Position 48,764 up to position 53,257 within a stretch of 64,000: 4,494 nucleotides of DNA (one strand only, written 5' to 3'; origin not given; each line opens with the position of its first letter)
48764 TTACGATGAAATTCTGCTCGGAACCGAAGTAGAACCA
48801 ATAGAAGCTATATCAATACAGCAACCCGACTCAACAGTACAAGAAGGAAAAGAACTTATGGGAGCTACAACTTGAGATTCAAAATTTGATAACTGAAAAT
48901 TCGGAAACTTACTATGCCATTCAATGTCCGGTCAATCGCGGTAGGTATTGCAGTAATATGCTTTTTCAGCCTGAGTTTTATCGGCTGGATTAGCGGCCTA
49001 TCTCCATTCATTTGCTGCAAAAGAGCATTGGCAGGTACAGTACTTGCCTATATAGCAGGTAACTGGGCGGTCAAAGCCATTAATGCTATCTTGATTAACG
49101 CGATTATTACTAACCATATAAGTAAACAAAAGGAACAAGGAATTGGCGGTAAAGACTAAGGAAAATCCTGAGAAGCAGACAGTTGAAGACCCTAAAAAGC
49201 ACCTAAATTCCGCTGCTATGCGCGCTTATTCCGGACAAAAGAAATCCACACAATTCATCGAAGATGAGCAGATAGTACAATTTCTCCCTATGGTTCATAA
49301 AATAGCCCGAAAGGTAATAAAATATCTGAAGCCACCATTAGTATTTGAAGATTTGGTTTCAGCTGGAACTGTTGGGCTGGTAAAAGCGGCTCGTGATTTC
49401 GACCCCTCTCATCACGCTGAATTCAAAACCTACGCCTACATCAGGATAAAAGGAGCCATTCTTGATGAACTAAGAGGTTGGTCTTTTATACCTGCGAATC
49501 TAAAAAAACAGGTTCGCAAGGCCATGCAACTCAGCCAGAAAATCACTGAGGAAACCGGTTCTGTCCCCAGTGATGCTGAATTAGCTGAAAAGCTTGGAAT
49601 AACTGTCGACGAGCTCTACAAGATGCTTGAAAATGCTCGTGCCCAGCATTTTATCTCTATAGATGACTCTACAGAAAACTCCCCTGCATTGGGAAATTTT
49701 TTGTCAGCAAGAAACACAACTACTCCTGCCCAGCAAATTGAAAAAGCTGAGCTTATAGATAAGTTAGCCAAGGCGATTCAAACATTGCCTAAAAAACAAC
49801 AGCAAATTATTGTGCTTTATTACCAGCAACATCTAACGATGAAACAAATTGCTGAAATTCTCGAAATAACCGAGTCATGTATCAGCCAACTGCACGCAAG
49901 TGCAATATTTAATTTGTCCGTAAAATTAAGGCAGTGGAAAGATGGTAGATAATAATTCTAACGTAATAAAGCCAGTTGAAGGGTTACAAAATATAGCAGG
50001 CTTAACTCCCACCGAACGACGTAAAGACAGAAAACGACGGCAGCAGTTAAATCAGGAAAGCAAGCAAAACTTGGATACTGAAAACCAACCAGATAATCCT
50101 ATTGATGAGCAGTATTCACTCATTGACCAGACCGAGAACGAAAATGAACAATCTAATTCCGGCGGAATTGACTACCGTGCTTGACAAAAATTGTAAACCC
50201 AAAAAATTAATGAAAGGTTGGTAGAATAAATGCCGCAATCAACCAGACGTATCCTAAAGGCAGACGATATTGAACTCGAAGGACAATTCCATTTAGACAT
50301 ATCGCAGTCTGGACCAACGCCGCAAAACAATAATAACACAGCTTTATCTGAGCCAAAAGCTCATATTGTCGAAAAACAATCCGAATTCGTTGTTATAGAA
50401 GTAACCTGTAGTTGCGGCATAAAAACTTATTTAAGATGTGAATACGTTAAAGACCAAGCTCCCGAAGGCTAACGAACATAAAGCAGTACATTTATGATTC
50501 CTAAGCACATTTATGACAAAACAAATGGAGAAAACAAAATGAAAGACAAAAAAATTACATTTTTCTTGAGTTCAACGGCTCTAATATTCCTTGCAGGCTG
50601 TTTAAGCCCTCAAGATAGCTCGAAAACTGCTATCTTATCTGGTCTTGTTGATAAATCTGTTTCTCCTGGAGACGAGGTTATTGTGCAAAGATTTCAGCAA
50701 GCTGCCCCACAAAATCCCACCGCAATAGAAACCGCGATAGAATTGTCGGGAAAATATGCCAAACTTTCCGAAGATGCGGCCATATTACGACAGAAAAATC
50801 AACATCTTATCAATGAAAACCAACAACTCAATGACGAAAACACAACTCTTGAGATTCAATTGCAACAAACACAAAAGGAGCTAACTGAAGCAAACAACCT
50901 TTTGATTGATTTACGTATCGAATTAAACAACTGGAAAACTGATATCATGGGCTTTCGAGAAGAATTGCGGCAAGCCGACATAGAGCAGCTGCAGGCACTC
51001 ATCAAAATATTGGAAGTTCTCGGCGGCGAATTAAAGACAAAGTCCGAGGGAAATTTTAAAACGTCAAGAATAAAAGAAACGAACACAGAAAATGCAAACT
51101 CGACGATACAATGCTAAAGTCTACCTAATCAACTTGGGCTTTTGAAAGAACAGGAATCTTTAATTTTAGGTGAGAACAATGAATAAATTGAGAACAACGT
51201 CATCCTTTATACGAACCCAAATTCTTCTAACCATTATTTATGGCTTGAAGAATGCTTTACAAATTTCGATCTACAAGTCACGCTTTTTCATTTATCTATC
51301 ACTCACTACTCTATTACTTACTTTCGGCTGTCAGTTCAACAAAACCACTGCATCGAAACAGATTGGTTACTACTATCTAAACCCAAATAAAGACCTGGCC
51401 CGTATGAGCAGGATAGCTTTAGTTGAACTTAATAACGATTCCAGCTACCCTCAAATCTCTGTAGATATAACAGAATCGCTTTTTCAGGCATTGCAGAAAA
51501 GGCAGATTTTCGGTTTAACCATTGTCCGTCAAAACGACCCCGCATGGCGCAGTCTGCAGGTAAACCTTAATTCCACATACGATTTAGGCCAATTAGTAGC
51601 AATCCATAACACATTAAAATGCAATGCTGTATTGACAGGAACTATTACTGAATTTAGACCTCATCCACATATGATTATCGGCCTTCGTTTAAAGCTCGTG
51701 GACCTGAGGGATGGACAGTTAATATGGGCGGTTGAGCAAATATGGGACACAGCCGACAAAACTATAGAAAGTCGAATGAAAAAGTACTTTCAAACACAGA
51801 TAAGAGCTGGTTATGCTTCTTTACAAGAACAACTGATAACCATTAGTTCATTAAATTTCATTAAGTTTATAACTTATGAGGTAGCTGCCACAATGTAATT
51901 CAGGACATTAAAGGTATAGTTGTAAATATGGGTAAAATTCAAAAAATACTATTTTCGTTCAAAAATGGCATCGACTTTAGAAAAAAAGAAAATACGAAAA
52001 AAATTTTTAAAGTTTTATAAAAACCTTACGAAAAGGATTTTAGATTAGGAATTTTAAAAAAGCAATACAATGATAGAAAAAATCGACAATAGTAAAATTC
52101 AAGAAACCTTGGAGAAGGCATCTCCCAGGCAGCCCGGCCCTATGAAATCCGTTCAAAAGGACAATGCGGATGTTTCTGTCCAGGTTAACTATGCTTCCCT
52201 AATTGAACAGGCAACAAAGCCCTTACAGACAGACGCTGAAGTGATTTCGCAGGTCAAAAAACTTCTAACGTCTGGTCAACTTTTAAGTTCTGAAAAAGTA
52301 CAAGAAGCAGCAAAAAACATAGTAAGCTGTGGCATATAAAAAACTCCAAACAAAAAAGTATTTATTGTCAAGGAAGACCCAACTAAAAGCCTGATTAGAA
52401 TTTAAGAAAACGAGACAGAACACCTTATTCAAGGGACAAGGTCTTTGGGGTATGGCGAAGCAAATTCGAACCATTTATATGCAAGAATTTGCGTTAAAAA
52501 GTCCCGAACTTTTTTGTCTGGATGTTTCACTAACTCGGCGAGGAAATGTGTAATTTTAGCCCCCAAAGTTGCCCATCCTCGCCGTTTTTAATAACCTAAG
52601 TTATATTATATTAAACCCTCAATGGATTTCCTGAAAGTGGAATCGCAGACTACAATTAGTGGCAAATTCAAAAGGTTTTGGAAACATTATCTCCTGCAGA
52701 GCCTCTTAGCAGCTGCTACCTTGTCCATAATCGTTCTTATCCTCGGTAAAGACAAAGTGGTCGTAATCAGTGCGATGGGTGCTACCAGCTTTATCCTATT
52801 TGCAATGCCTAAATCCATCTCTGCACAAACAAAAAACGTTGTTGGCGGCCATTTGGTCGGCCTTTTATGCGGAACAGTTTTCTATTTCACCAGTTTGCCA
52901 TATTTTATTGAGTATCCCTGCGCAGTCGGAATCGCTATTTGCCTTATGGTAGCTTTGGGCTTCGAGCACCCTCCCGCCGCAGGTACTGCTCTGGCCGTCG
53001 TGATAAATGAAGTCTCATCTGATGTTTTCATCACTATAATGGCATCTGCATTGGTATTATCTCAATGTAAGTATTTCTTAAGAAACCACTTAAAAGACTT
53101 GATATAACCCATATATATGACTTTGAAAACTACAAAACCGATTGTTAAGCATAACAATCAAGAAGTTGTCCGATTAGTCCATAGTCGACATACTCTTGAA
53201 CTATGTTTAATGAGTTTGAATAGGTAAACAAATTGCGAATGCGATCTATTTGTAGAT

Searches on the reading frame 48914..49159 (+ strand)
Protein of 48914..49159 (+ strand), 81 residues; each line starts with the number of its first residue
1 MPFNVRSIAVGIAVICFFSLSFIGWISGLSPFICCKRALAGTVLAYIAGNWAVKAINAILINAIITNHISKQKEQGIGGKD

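Call 18: search_protein_families(library=ncbifam, proteins=[window:48914-49159:+], max_evalue=0.01)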
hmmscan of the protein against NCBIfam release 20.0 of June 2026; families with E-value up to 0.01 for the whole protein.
window:48914-49159:+ (81 aa): 0 families

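Call 54: search_protein_families(library=pfam, proteins=[window:48914-49159:+], max_evalue=1)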
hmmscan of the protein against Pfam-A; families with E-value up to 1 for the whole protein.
window:48914-49159:+ (81 aa): 1 family
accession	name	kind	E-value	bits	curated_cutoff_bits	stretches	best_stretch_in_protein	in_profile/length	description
PF09695.16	YtfJ_HI0045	-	0.026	14.6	24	1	42-75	40-73/160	Bacterial protein of unknown function (YtfJ_HI0045)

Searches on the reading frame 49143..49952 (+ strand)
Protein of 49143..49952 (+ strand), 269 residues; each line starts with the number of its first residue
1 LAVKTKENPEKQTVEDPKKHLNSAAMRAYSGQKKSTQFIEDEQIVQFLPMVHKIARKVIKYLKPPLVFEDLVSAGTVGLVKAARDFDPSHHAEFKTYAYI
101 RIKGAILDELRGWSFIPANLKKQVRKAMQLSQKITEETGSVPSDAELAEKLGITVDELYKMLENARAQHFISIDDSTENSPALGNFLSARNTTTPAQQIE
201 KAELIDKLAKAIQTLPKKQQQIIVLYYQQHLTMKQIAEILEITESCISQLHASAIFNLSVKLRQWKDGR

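Call 9: search_protein_families(library=pfam, proteins=[window:49143-49952:+], max_evalue=0.001)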
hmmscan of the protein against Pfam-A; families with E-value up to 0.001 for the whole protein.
window:49143-49952:+ (269 aa): 6 families
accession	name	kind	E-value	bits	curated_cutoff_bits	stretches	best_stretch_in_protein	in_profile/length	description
PF04542.20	Sigma70_r2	-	5.9e-15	55.3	24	1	46-111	4-66/71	Sigma-70 region 2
PF04545.22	Sigma70_r4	-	3.1e-12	46.2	24.1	1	211-255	1-45/50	Sigma-70, region 4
PF08281.18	Sigma70_r4_2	-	7e-12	45.3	25.7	1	206-245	2-41/54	Sigma-70, region 4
PF04539.22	Sigma70_r3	-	4.7e-11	43.1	25.3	1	125-198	4-77/78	Sigma-70 region 3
PF13518.12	HTH_28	-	9.3e-05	22.9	25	0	221-249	3-31/52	Helix-turn-helix domain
PF04297.20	UPF0122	-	0.00096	19.8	22.7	1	215-249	18-52/101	Putative helix-turn-helix protein, YlxM / p13 like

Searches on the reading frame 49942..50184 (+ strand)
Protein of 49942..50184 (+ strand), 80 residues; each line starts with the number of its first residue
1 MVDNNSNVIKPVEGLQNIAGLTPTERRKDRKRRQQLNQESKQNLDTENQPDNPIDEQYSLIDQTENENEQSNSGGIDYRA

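Call 18: search_protein_families(library=ncbifam, proteins=[window:49942-50184:+], max_evalue=0.01)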
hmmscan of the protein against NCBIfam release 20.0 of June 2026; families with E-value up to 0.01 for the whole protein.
window:49942-50184:+ (80 aa): 0 families

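Call 54: search_protein_families(library=pfam, proteins=[window:49942-50184:+], max_evalue=1)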
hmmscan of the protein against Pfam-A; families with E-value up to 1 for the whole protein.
window:49942-50184:+ (80 aa): 1 family
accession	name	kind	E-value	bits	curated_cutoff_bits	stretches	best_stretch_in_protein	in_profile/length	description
PF12033.13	DUF3519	-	0.051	14.4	27.5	1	31-70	51-96/105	Protein of unknown function (DUF3519)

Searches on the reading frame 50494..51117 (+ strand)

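Call 9: search_protein_families(library=pfam, proteins=[window:50494-51117:+], max_evalue=0.001)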
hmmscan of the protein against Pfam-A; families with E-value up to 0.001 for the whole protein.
window:50494-51117:+ (207 aa): 0 families

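Call 18: search_protein_families(library=ncbifam, proteins=[window:50494-51117:+], max_evalue=0.01)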
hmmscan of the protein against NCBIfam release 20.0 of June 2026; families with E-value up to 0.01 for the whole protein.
window:50494-51117:+ (207 aa): 1 family
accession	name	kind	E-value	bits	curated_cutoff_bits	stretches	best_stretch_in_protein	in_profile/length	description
NF010532.0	PRK13922.9-3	equivalog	0.0061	15.6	243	1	67-133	29-98/280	rod shape-determining protein MreC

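Call 54: search_protein_families(library=pfam, proteins=[window:50494-51117:+], max_evalue=1)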
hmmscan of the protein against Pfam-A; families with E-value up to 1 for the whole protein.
window:50494-51117:+ (207 aa): 9 families
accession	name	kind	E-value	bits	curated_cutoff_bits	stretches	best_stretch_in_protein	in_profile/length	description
PF06785.16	UPF0242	-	0.0011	19.5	33.5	1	87-171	91-181/194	Uncharacterised protein family (UPF0242) N-terminus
PF07989.16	Cnn_1N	-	0.01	16.4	28.5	1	100-135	36-71/74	Centrosomin N-terminal motif 1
PF20994.3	CENPU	-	0.012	15.6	27.8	1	107-200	78-170/200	CENPU protein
PF21924.1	XRCC4_CC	-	0.025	15.1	27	1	96-129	19-52/78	XRCC4 coiled-coil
PF11180.13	DUF2968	-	0.035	14.1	27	1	79-141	112-175/180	Protein of unknown function (DUF2968)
PF00170.26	bZIP_1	-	0.16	12.5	27.6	1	89-121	29-61/64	bZIP transcription factor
PF06156.18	YabA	-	0.47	11.5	30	1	82-134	11-63/103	Initiation control protein YabA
PF06005.17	ZapB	-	0.53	11.2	31.5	0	85-135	10-60/71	Cell division protein ZapB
PF01025.24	GrpE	-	0.78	9.8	25.8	0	107-184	4-82/165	GrpE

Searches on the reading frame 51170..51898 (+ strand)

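Call 11: search_protein_families(library=pfam, proteins=[window:51170-51898:+], max_evalue=0.001)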
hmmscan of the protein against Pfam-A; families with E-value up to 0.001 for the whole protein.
window:51170-51898:+ (242 aa): 0 families

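Call 18: search_protein_families(library=ncbifam, proteins=[window:51170-51898:+], max_evalue=0.01)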
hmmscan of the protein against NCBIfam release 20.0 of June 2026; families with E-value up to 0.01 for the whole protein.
window:51170-51898:+ (242 aa): 0 families

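Call 54: search_protein_families(library=pfam, proteins=[window:51170-51898:+], max_evalue=1)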
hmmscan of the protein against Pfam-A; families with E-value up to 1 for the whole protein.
window:51170-51898:+ (242 aa): 1 family
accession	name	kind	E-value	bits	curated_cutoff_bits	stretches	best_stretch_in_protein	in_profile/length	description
PF13036.11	LpoB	-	0.046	14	22.3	1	82-188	32-143/147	Peptidoglycan-synthase activator LpoB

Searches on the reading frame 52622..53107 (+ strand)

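Call 11: search_protein_families(library=pfam, proteins=[window:52622-53107:+], max_evalue=0.001)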
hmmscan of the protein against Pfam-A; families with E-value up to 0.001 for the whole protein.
window:52622-53107:+ (161 aa): 1 family
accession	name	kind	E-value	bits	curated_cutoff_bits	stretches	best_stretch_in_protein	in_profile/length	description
PF04982.19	TM_HPP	-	5.9e-23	81.6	27.2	1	24-151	13-145/157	HPP, transmembrane region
